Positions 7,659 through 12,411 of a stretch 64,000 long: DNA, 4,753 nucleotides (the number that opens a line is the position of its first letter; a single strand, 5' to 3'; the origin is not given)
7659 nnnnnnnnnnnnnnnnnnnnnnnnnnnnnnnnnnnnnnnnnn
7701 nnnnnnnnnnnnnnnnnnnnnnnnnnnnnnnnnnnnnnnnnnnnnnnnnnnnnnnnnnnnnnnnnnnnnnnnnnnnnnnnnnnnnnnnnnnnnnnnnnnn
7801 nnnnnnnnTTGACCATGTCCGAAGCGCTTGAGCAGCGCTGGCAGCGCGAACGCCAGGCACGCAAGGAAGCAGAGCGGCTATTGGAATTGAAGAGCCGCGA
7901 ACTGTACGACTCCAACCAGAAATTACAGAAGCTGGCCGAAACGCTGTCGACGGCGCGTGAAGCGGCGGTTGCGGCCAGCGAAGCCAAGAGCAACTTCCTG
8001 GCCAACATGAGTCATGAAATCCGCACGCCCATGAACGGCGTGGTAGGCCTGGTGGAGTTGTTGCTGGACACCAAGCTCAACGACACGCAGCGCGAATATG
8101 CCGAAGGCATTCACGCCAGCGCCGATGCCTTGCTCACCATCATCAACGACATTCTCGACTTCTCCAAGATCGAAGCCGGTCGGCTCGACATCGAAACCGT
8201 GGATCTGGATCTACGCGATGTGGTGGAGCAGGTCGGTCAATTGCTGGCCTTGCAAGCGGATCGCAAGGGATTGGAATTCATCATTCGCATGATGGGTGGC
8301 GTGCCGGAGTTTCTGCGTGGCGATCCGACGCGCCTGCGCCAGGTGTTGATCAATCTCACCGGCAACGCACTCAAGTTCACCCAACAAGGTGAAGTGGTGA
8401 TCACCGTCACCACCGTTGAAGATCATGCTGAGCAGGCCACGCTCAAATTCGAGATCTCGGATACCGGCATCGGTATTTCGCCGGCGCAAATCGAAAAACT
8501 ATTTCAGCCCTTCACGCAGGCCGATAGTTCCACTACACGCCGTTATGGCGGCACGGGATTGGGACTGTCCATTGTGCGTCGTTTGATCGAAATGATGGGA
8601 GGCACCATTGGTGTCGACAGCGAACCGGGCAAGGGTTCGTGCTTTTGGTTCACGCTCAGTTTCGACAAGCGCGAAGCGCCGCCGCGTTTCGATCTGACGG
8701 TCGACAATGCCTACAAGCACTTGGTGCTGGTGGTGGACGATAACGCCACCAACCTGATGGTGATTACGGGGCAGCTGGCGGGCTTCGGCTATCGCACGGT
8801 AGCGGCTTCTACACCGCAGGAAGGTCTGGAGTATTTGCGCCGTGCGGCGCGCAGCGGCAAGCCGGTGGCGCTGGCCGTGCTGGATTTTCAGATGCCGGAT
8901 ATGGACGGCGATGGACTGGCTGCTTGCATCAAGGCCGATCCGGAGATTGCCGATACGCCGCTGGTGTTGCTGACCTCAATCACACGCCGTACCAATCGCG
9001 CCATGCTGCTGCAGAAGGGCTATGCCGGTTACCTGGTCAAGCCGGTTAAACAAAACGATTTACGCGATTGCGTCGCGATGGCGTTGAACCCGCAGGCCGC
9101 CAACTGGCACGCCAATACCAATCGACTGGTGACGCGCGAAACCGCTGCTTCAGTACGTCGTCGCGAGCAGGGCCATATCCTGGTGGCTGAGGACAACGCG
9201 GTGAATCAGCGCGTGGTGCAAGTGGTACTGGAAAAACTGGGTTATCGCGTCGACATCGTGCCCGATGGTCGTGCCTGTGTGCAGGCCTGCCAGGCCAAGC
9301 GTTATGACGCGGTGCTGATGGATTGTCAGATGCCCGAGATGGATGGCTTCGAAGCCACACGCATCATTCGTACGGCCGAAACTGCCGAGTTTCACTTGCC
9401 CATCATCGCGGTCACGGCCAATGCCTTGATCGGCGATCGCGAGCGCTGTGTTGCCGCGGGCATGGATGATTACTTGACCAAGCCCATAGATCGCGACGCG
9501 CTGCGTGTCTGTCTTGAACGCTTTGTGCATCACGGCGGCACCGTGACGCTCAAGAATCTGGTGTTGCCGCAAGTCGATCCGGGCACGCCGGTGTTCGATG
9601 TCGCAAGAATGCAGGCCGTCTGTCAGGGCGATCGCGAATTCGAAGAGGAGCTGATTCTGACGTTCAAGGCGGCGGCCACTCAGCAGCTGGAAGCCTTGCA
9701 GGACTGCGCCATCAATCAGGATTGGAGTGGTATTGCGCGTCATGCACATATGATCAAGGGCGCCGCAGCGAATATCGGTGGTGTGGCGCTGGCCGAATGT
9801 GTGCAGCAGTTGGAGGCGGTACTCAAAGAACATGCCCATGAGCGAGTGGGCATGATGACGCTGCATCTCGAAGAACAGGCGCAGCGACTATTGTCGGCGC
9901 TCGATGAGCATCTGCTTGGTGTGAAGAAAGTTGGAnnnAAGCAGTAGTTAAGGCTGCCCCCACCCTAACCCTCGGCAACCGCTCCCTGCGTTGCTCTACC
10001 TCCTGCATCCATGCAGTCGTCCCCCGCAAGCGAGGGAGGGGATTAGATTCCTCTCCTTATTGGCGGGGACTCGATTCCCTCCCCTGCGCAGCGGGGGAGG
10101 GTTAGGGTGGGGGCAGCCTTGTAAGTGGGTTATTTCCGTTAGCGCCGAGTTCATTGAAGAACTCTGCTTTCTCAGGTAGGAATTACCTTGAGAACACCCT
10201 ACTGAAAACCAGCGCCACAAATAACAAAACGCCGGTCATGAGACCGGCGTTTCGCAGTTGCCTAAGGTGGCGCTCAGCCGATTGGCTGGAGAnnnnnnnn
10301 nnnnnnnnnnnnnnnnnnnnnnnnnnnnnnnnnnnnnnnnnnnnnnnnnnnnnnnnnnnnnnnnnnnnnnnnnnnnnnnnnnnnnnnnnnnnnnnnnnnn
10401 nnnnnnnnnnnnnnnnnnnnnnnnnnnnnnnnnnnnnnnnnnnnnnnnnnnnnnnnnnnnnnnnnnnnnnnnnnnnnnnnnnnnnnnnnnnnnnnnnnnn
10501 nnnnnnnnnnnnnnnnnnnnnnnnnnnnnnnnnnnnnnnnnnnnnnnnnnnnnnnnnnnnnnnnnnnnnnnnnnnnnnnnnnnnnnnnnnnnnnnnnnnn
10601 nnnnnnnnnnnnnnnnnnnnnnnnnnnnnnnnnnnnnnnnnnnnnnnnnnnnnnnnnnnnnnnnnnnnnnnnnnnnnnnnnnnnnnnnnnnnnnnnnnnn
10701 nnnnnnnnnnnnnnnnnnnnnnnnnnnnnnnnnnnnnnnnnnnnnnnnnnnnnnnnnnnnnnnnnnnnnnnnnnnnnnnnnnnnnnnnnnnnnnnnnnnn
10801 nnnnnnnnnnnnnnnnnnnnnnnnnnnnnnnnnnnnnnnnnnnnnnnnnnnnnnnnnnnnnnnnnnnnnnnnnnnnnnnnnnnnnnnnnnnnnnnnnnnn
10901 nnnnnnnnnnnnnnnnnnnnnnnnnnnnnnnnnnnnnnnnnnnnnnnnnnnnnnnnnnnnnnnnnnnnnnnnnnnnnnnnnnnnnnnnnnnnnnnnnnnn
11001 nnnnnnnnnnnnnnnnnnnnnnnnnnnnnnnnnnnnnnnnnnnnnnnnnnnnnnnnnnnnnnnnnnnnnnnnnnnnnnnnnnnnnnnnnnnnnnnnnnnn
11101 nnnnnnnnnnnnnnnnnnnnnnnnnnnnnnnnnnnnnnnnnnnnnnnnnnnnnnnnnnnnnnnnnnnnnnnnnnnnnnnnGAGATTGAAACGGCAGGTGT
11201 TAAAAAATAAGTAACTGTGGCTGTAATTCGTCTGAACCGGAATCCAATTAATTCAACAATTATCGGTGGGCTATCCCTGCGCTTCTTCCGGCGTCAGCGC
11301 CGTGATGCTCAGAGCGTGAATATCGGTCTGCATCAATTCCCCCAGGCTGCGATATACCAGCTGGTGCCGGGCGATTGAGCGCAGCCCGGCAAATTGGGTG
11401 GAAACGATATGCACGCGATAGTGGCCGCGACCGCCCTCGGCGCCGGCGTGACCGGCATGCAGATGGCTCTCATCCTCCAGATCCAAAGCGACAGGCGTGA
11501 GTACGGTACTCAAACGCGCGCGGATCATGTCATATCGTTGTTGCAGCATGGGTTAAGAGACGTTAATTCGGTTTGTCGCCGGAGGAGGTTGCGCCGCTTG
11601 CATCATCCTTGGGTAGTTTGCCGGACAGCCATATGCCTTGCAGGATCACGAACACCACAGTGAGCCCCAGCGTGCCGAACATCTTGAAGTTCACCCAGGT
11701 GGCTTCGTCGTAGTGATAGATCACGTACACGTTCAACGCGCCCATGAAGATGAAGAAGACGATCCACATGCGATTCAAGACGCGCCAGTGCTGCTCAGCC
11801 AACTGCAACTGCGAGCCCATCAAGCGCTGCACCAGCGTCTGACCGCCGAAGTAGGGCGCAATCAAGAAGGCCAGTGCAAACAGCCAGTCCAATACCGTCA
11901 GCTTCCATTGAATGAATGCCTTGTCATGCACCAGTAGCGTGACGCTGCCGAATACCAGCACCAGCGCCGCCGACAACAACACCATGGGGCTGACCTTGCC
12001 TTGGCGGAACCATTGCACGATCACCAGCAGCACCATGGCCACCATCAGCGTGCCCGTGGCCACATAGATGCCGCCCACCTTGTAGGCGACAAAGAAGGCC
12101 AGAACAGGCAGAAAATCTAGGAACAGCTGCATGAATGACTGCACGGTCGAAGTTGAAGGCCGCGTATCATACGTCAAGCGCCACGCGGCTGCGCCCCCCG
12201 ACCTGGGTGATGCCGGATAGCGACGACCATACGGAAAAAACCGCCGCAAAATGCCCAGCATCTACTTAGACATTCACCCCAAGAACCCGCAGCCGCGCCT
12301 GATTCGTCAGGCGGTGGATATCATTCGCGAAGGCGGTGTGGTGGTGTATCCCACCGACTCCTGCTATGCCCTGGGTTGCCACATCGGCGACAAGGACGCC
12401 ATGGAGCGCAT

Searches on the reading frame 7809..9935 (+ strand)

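Call 31: search_protein_families(library=pfam, proteins=[window:7809-9935:+], max_evalue=0.001)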
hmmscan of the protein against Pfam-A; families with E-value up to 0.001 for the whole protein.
window:7809-9935:+ (709 aa): 5 families
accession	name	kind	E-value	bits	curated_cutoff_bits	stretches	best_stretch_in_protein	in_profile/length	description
PF00072.30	Response_reg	-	4.7e-45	152.7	30.2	2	457-567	1-108/111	Response regulator receiver domain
PF02518.31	HATPase_c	-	5.1e-34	117.5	26.4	1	171-285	1-109/111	Histidine kinase-, DNA gyrase B-, and HSP90-like ATPase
PF00512.31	HisKA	-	1.2e-23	83.4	26.9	1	59-124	1-66/66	His Kinase A (phospho-acceptor) domain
PF01627.28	Hpt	-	2.1e-08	34.7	24.6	1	614-694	1-81/84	Hpt domain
PF23198.2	PDE8A_N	-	4.4e-05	23.9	29.6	0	469-540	25-96/147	PDE8A-like, N-terminal domain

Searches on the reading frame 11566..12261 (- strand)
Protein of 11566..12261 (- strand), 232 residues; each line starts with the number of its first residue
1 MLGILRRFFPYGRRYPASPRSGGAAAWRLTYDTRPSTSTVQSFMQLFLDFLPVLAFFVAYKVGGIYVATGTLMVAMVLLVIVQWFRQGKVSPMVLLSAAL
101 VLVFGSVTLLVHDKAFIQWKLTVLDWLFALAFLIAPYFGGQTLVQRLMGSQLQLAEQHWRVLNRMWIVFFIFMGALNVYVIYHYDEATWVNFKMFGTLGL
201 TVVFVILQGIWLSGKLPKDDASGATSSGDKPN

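Call 79: search_protein_families(library=pfam, proteins=[window:11566-12261:-], max_evalue=0.00001)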
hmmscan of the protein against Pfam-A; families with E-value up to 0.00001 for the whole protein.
window:11566-12261:- (232 aa): 1 family
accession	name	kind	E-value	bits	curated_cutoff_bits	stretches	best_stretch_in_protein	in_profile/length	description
PF04279.20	IspA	-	6.6e-60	202.7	28.7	1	44-218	1-175/176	Intracellular septation protein A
